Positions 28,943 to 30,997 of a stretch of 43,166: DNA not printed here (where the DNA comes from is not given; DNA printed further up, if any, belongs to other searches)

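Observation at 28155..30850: Divergent alpha/beta-hydrolase pair; the second is a two-domain fusion with Asp and Cys at the nucleophile elbows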

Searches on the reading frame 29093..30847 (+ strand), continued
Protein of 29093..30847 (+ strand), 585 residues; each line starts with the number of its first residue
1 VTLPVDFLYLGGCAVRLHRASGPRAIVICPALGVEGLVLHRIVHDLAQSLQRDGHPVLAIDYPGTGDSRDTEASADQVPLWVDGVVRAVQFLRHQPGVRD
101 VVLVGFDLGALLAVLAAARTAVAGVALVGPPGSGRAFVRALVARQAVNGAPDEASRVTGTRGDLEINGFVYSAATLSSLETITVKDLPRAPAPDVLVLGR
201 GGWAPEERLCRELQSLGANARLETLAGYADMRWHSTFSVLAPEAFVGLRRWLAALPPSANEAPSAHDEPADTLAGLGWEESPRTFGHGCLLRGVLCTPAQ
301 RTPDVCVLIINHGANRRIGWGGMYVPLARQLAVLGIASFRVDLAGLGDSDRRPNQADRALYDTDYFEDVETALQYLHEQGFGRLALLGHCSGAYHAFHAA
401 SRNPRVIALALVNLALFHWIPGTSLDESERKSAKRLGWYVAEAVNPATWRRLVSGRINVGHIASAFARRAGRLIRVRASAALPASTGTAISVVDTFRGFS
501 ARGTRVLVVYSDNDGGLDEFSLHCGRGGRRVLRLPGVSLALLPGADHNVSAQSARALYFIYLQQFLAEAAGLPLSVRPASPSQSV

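Call 60: search_protein_families(library=ncbifam, proteins=[L017:9929-11737:+, L017:11893-12738:+, L017:13026-14546:+, L017:14539-15858:+, L017:15860-16987:+, L011:11986-13761:+], max_evalue=0.00001)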
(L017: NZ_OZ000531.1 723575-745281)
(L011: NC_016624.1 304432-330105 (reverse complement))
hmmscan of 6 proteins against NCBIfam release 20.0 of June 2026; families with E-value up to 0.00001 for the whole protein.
L017:9929-11737:+ (602 aa): 3 families
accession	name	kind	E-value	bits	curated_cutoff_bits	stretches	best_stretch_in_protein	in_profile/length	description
TIGR03100.1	hydr1_PEP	hypoth_equivalog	2.2e-29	102.6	168.45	1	309-594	5-271/274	hydrolase 1, exosortase A system-associated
TIGR03101.1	hydr2_PEP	hypoth_equivalog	2.4e-10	40.4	202.75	1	34-165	15-143/266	hydrolase 2, exosortase A system-associated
NF041096.1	esterase_EstD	equivalog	2.9e-07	29.9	600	0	64-156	182-275/421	esterase EstD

L017:11893-12738:+ (281 aa): 0 families

L017:13026-14546:+ (506 aa): 106 families (the best 25 are shown)
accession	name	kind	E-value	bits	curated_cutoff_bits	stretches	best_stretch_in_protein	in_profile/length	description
TIGR03098.1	ligase_PEP_1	hypoth_equivalog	3.7e-170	566.8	592.35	1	7-498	2-514/517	acyl-CoA ligase (AMP-forming), exosortase A system-associated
NF004837.0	PRK06187.1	subfamily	4.7e-90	302.3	476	1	15-503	20-522/531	long-chain-fatty-acid--CoA ligase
NF006182.0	PRK08316.1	subfamily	7.3e-81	272.2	663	1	14-500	22-515/523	fatty acyl-CoA synthetase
TIGR01733.1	AA-adenyl-dom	subfamily_domain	2.4e-77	260.5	317.4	1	31-434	2-409/409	amino acid adenylation domain-containing protein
NF006181.0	PRK08314.1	subfamily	2.3e-74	250.7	705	2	139-501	196-553/563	long-chain-fatty-acid--CoA ligase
NF004114.0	PRK05605.1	equivalog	8.3e-70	235.7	766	2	147-501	221-567/575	long-chain-fatty-acid--CoA ligase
NF005801.1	PRK07656.1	equivalog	3.8e-68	230.4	657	1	12-498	10-499/500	FadD3 family acyl-CoA ligase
NF005702.0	PRK07514.1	subfamily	3.6e-67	226.8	558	1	23-502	24-499/506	malonyl-CoA synthase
NF009233.0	PRK12583.1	subfamily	2.7e-64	217.6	832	2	147-501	201-548/558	fatty acid CoA ligase family protein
NF052269.1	Staph_lig_FadD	equivalog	1.6e-63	214.8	650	1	17-500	14-491/499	long-chain-fatty-acid--CoA ligase FadD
NF005307.0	PRK06839.1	equivalog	3e-62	210.9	748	1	17-502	16-493/496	o-succinylbenzoate--CoA ligase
NF006523.0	PRK08974.1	equivalog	3e-62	210.5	884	2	143-502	202-553/561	long-chain-fatty-acid--CoA ligase FadD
NF005220.0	PRK06710.1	equivalog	4.8e-62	209.8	1116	2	146-502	205-553/563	long-chain-fatty-acid--CoA ligase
NF004797.0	PRK06145.1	equivalog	4.5e-60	203.4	850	1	14-501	13-494/499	acyl-CoA synthetase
NF004511.1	PRK05852.1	equivalog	4.5e-58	197.1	650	1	16-499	12-501/505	FadD7 family fatty acid--CoA ligase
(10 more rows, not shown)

L017:14539-15858:+ (439 aa): 7 families
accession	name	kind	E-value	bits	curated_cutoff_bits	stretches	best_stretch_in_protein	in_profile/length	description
TIGR03099.1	dCO2ase_PEP1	hypoth_equivalog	1.3e-123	413.1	478.45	1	21-416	2-398/398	pyridoxal-dependent decarboxylase, exosortase A system-associated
TIGR01048.1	lysA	equivalog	3.8e-79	266.2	297.9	1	26-426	8-405/417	diaminopimelate decarboxylase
NF006515.0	PRK08961.1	equivalog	2e-51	174.9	802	1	38-402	498-846/861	bifunctional aspartate kinase/diaminopimelate decarboxylase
NF052544.1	OrLyDeCDokD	equivalog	1.1e-29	103.3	700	1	20-424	19-446/461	ornithine/lysine decarboxylase DokD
NF041039.1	FslC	exception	6.6e-19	68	500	1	34-418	19-405/418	rhizoferrin biosystnesis N-citrylornithine decarboxylase FslC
NF003763.0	PRK05354.1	equivalog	3e-08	32.7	369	1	71-309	101-357/636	biosynthetic arginine decarboxylase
TIGR01273.1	speA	equivalog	3.5e-08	32.4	624.1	1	71-311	94-351/624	arginine decarboxylase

L017:15860-16987:+ (375 aa): 0 families

L011:11986-13761:+ (591 aa): 4 families
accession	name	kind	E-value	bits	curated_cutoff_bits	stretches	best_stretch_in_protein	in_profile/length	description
TIGR03101.1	hydr2_PEP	hypoth_equivalog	2.2e-31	109.4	202.75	2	24-150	27-149/266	hydrolase 2, exosortase A system-associated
TIGR03100.1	hydr1_PEP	hypoth_equivalog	2.4e-31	109.1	168.45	2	284-556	7-266/274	hydrolase 1, exosortase A system-associated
NF058544.1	IVPilMotSglTMyx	equivalog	7e-08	32.5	300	0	48-142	59-146/210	type IV pili motility protein SglT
NF047920.1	lactonase_UilS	equivalog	8.1e-06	25.7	400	0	43-70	43-70/285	UilS family quorum-quenching N-acyl-homoserine lactonase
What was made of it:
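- Closest known: NCBIfam TIGR03101 / TIGR03100. Same: Fused members sit beside TIGR03098-like and TIGR03099-like genes (call 60).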

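Call 63: find_related_loci(query=L017:13026-14546:+, collection=genome_contigs, flank=8000)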
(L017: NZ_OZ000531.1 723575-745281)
Query L017:13026-14546:+ (506 aa) in genome_contigs; peptide patterns used: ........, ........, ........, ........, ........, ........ (x = any residue, [..] = any of these).
600 stretches matched a pattern (row limit reached: there are more); 448 encode a relative of the query (tblastn E <= 1e-3); the best 80 are kept; 80 distinct loci.
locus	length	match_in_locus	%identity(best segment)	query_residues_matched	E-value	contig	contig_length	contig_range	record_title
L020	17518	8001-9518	99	1-506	0e+0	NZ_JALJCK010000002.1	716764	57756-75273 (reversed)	Shinella yambaruensis strain DSM 18801 NODE_2_length_716764_cov_168.705937, whole genome shotgun sequence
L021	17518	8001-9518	89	2-506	0e+0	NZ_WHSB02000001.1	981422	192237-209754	Shinella lacus strain CPCC 100929 NODE_1, whole genome shotgun sequence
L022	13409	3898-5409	86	3-506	0e+0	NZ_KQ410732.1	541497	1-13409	Shinella sp. SUS2 scf_44948_10, whole genome shotgun sequence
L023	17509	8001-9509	87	4-506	0e+0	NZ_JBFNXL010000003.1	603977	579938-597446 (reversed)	Shinella sp. S4-D37 000001F, whole genome shotgun sequence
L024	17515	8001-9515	84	3-506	0e+0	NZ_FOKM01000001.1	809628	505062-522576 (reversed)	Rhizobium sp. NFR07, whole genome shotgun sequence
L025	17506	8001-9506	73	1-502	0e+0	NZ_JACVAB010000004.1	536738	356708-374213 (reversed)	Agrobacterium sp. AGB01 NODE_4_length_536738_cov_45.960584, whole genome shotgun sequence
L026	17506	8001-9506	69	6-506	0e+0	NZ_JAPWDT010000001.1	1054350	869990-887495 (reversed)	Agrobacterium sp. SOY23 1, whole genome shotgun sequence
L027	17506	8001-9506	70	6-506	0e+0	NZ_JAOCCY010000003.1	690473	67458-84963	Agrobacterium sp. GD03872 3, whole genome shotgun sequence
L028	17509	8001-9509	68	5-506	0e+0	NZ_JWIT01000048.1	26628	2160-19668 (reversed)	Agrobacterium arsenijevicii strain KFB 330 contig_48, whole genome shotgun sequence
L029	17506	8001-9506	70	6-506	0e+0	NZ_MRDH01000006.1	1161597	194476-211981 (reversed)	Agrobacterium salinitolerans strain YIC 5082 scaffold6, whole genome shotgun sequence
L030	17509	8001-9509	68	5-506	0e+0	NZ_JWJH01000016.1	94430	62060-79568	Rhizobium nepotum 39/7 contig_16, whole genome shotgun sequence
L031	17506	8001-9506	69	6-506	0e+0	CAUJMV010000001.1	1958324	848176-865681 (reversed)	Agrobacterium radiobacter DSM 30147 genome assembly, contig: Agrobacterium_1, whole genome shotgun sequence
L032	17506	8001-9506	69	6-506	0e+0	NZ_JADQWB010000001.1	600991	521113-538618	Agrobacterium leguminum strain MOPV5 NODE_1_length_600991_cov_37.173354, whole genome shotgun sequence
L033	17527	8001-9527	68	1-505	0e+0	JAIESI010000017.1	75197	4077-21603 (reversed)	MAG: Xanthobacteraceae bacterium isolate co.spades.METABAT.2.5kb_009 c_000000444020, whole genome shotgun sequence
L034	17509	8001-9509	68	5-506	0e+0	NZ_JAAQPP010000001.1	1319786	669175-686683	Agrobacterium tumefaciens strain ATCC 4720 NODE_1_length_1319786_cov_37.2862, whole genome shotgun sequence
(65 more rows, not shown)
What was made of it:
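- Tried and rejected: I fetched 80 genome loci around TIGR03098-like ligases (call 63).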

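Call 82: get_annotated_region(hit=H12, flank=12000)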
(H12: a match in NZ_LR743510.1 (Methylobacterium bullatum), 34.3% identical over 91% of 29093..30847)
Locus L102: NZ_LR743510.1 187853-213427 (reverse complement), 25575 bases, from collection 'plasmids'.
description: Methylobacterium bullatum isolate mbul2 plasmid 1
organism: Methylobacterium bullatum (NCBI taxid 570505)
taxonomy: Bacteria; Pseudomonadota; Alphaproteobacteria; Hyphomicrobiales; Methylobacteriaceae; Methylobacterium; Methylobacterium bullatum
host: -; source: -; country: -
typing (MOB-suite, as given by PLSDB): non-mobilizable
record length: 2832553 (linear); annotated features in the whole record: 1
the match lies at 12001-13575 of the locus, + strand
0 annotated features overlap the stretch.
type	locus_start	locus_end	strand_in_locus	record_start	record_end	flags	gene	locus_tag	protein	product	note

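Call 83: get_annotated_region(hit=H15, flank=12000)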
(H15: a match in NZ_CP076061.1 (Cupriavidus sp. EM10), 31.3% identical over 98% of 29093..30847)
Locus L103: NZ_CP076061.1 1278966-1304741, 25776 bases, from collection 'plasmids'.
description: Cupriavidus sp. EM10 plasmid p352-1, complete sequence
organism: Cupriavidus sp. EM10 (NCBI taxid 2839983)
taxonomy: Bacteria; Pseudomonadota; Betaproteobacteria; Burkholderiales; Burkholderiaceae; Cupriavidus; Cupriavidus sp. EM10
host: -; source: Pure-cultured cell,sewage water sludge; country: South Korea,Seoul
typing (MOB-suite, as given by PLSDB): non-mobilizable
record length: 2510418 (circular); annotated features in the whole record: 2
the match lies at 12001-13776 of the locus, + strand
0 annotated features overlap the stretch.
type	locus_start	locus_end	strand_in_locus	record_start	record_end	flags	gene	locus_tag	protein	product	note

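Call 84: get_annotated_region(hit=H17, flank=12000)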
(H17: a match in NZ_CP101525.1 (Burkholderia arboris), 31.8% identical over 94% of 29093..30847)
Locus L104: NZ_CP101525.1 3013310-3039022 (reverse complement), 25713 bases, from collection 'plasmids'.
description: Burkholderia arboris strain MEC_B345 plasmid pla_1, complete sequence
organism: Burkholderia arboris (NCBI taxid 488730)
taxonomy: Bacteria; Pseudomonadota; Betaproteobacteria; Burkholderiales; Burkholderiaceae; Burkholderia; Burkholderia arboris
host: -; source: mixed culture,soil; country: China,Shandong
typing (MOB-suite, as given by PLSDB): non-mobilizable
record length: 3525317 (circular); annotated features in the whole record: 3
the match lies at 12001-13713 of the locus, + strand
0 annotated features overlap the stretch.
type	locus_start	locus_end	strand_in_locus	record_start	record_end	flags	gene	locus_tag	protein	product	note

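Call 85: get_annotated_region(hit=H18, flank=12000)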
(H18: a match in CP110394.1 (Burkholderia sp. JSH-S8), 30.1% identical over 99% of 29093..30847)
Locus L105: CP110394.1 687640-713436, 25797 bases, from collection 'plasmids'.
description: Burkholderia sp. JSH-S8 plasmid pla, complete sequence
organism: Burkholderia sp. JSH-S8 (NCBI taxid 2880219)
taxonomy: Bacteria; Pseudomonadota; Betaproteobacteria; Burkholderiales; Burkholderiaceae; Burkholderia; Burkholderia sp. JSH-S8
host: -; source: Tetrastigma hemsleyanum Diels et Gilg; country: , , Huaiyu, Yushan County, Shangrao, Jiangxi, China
typing (MOB-suite, as given by PLSDB): non-mobilizable
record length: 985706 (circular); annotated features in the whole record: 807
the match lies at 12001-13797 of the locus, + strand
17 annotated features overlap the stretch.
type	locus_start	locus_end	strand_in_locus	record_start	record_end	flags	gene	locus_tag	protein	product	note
CDS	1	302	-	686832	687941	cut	-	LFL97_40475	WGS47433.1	aromatic ring-hydroxylating dioxygenase subunit alpha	-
CDS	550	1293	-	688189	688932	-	msrA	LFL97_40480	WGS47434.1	peptide-methionine (S)-S-oxide reductase MsrA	-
CDS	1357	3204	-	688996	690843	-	-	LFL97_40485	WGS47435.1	cytochrome c biogenesis protein DipZ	-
CDS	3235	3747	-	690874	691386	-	msrB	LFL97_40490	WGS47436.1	peptide-methionine (R)-S-oxide reductase MsrB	-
CDS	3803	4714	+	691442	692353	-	-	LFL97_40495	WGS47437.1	S8 family serine peptidase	-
CDS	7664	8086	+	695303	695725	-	-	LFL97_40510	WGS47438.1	hypothetical protein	-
CDS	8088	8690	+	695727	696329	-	-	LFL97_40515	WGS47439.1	SCO family protein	-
CDS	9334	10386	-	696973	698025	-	-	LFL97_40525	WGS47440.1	glycosyltransferase family 2 protein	-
CDS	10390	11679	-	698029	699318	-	-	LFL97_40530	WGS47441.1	flippase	-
CDS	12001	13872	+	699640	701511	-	-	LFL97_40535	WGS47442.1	alpha/beta hydrolase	-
CDS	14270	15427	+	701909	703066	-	-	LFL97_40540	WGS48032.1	polysaccharide biosynthesis/export family protein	-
CDS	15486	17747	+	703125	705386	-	-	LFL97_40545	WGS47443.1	Wzz/FepE/Etk N-terminal domain-containing protein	-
CDS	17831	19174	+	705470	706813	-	-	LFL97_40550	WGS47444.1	oligosaccharide repeat unit polymerase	-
CDS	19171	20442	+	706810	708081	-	-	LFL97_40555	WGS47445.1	right-handed parallel beta-helix repeat-containing protein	-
CDS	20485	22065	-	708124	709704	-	-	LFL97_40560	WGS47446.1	mannose-1-phosphate guanylyltransferase/mannose-6-phosphate isomerase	-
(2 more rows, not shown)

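Call 86: get_annotated_region(hit=H20, flank=12000)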
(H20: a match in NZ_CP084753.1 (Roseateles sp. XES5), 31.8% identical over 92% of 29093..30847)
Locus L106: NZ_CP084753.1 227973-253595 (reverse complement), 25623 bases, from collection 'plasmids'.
description: UNVERIFIED_ORG: Roseateles sp. XES5 plasmid unnamed1, complete sequence
organism: Roseateles sp. XES5 (NCBI taxid 2877940)
taxonomy: Bacteria; Pseudomonadota; Betaproteobacteria; Burkholderiales; Sphaerotilaceae; Roseateles; Roseateles sp. XES5
host: -; source: Xenopus laevis,bacterial culture,swab of adult female 2 skin; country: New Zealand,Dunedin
typing (MOB-suite, as given by PLSDB): non-mobilizable
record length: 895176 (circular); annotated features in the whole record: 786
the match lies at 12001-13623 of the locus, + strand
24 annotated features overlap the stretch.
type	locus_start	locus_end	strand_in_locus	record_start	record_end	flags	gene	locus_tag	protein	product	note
CDS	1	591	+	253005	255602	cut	mprF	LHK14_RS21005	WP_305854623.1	bifunctional lysylphosphatidylglycerol flippase/synthetase MprF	-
CDS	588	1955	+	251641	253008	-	-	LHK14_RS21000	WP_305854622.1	AcvB/VirJ family lysyl-phosphatidylglycerol hydrolase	-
CDS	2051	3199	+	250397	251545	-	-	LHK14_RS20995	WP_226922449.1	Xaa-Pro peptidase family protein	GO:0006508 - proteolysis [Evidence IEA]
CDS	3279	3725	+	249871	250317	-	-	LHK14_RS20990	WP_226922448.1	VOC family protein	-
CDS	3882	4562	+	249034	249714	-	-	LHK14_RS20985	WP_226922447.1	TetR/AcrR family transcriptional regulator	GO:0006355 - regulation of DNA-templated transcription [Evidence IEA]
CDS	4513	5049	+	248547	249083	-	-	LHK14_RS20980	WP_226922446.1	DUF6151 family protein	-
CDS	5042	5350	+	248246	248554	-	-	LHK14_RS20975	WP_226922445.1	hypothetical protein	-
CDS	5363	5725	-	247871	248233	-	-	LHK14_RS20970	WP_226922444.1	hypothetical protein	-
CDS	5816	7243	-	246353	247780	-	-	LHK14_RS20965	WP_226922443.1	mannose-1-phosphate guanylyltransferase/mannose-6-phosphate isomerase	GO:0009103 - lipopolysaccharide biosynthetic process [Evidence IEA]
CDS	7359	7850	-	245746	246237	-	-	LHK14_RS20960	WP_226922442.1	cupin domain-containing protein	-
CDS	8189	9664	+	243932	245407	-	-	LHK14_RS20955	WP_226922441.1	oligosaccharide flippase family protein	-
CDS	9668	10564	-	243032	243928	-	-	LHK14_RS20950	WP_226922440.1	glycosyltransferase family 2 protein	-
CDS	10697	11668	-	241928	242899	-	-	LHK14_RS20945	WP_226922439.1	NAD(P)-dependent oxidoreductase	-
CDS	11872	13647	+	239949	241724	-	-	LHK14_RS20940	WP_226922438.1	alpha/beta hydrolase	-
CDS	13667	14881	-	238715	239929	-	-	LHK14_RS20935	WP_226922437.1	glycosyltransferase family 1 protein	-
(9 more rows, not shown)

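Call 92: search_protein_families(library=pfam, proteins=[L017:11893-12738:+, L017:15860-16987:+], max_evalue=5)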
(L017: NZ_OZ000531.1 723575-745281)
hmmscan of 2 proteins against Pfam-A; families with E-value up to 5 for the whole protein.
L017:11893-12738:+ (281 aa): 0 families

L017:15860-16987:+ (375 aa): 3 families
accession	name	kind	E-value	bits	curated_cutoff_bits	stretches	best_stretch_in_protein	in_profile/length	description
PF14397.11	ATPgrasp_ST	-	4.6e-35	121.6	31.4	1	80-344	10-262/278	Sugar-transfer associated ATP-grasp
PF14398.11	ATPgrasp_YheCD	-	1.9e-05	24.5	26.8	1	144-259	51-167/255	YheC/D like ATP-grasp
PF08443.16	RimK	-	0.31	11.1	21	0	127-164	26-63/188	RimK-like ATP-grasp domain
